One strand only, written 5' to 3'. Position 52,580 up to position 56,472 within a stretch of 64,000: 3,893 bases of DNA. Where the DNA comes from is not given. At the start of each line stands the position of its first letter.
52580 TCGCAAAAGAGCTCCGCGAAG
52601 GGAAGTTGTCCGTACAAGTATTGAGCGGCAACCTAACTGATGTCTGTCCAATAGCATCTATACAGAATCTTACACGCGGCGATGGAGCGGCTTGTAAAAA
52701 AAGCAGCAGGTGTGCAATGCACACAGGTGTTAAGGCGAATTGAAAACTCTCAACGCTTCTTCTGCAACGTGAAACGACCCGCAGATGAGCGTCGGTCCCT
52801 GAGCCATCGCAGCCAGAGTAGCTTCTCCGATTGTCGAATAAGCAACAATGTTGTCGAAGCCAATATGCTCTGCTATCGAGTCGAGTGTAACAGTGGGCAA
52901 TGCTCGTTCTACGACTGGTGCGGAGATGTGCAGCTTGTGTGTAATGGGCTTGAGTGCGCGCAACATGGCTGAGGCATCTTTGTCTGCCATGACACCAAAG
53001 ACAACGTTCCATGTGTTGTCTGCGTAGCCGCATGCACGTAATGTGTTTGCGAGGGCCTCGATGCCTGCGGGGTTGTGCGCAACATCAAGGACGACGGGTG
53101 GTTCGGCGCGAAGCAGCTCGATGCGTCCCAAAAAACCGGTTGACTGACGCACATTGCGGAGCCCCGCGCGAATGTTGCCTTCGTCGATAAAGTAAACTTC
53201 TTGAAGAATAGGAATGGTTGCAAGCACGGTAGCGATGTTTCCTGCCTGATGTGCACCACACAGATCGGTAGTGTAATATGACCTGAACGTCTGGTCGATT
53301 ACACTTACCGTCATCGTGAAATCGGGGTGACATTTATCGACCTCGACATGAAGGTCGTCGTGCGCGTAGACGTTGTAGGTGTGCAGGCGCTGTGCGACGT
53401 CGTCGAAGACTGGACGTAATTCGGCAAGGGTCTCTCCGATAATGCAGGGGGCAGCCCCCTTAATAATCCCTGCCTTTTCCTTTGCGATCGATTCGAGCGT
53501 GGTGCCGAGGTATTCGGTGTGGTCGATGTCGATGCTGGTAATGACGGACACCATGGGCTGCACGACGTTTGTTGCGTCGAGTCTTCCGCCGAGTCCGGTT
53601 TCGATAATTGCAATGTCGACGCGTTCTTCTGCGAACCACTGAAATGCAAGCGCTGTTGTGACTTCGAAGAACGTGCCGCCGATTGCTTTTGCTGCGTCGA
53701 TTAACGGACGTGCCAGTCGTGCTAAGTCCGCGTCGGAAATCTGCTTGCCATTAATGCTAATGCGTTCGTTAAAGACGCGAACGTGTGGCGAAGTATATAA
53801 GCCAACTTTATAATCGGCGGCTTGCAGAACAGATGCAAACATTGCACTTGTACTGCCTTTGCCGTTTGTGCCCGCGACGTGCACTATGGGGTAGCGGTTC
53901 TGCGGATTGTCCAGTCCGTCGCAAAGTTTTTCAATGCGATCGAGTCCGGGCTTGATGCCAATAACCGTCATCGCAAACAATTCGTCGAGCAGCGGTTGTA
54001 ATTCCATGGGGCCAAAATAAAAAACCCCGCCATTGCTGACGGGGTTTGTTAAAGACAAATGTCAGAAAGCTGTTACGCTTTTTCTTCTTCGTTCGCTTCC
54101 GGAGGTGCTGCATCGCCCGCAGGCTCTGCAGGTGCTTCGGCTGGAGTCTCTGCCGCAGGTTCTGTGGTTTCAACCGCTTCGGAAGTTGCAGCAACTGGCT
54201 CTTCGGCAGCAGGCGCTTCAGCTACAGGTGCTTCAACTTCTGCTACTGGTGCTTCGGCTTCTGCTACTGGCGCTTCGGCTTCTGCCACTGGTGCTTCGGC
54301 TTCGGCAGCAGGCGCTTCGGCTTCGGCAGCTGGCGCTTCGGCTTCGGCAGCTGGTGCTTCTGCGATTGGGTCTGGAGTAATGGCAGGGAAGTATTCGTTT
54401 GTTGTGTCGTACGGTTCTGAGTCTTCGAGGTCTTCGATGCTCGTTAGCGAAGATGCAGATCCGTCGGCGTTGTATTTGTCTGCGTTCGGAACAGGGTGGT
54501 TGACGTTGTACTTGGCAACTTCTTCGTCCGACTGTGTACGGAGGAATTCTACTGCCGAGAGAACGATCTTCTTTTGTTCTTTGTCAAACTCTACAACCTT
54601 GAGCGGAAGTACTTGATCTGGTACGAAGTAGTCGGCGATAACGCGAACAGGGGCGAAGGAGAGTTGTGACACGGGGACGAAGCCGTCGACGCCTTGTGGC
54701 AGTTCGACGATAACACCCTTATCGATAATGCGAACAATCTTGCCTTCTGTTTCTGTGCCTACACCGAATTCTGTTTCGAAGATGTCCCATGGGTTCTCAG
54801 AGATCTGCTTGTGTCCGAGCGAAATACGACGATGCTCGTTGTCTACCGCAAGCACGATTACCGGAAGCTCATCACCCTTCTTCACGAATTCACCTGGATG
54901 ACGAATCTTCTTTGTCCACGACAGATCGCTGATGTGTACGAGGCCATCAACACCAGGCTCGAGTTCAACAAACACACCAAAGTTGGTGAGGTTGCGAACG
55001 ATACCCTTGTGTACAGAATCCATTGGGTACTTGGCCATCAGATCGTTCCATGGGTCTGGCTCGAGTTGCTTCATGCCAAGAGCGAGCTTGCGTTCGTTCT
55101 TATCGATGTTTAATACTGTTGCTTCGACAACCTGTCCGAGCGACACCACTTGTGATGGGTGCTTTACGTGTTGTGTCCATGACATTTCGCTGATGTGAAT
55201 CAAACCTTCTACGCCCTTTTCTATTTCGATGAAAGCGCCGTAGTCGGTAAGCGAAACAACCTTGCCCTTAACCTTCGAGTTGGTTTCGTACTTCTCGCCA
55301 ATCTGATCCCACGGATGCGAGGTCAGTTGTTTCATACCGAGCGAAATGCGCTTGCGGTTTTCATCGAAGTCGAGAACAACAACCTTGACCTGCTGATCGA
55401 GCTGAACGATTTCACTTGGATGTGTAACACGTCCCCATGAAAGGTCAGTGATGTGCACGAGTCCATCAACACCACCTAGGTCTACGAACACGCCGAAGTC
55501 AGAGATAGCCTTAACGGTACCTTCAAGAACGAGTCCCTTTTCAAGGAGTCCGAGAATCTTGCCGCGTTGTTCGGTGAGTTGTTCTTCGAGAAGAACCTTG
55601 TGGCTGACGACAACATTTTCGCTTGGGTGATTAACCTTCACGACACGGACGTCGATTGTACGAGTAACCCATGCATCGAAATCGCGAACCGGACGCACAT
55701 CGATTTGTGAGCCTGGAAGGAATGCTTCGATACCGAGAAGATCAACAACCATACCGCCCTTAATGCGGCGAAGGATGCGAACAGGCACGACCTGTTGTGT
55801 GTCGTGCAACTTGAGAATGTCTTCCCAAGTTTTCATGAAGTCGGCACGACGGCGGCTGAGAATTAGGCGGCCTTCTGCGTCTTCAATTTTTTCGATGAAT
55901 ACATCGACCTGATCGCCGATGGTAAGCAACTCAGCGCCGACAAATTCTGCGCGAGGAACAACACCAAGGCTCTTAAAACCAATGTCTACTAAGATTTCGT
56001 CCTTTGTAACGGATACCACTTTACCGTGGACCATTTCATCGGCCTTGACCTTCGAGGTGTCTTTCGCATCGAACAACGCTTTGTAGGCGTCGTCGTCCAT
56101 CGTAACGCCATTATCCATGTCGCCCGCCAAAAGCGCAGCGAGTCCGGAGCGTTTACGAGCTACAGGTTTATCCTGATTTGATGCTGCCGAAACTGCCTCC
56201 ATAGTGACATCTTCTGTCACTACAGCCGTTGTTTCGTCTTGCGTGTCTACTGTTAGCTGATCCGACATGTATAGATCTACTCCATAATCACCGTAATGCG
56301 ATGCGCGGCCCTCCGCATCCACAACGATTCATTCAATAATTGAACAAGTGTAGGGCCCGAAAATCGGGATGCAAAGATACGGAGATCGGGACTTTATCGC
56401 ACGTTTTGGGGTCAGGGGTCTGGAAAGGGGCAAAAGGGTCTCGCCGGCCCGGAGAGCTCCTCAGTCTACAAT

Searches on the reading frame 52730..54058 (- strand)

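Call 31: search_protein_families(library=pfam, proteins=[window:52730-54058:-], max_evalue=0.00001)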
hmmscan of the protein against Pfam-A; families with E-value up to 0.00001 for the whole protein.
window:52730-54058:- (442 aa): 2 families
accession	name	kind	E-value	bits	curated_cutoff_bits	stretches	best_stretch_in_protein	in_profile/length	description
PF08245.18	Mur_ligase_M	-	1.7e-13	51.4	24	1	61-281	1-199/200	Mur ligase middle domain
PF02875.26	Mur_ligase_C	-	4.1e-12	47.5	28.4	1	311-418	1-112/127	Mur ligase, glutamate ligase domain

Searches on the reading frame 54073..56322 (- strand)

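Call 31: search_protein_families(library=pfam, proteins=[window:54073-56322:-], max_evalue=0.00001)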
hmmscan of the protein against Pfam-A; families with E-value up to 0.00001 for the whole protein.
window:54073-56322:- (749 aa): 4 families
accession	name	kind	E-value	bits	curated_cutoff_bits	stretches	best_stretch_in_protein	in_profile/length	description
PF00575.29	S1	-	8.8e-86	282.8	22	5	261-331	3-74/74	S1 RNA binding domain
PF23459.1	S1_RRP5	-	2.9e-28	98.7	27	2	349-415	5-70/72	RRP5 S1 domain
PF21710.3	Spt6_S1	-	5.4e-09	36.7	27.5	0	357-412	26-81/91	Spt6, S1/OB domain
PF13509.12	S1_2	-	1e-06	29.2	21.8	0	131-155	36-58/61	S1 domain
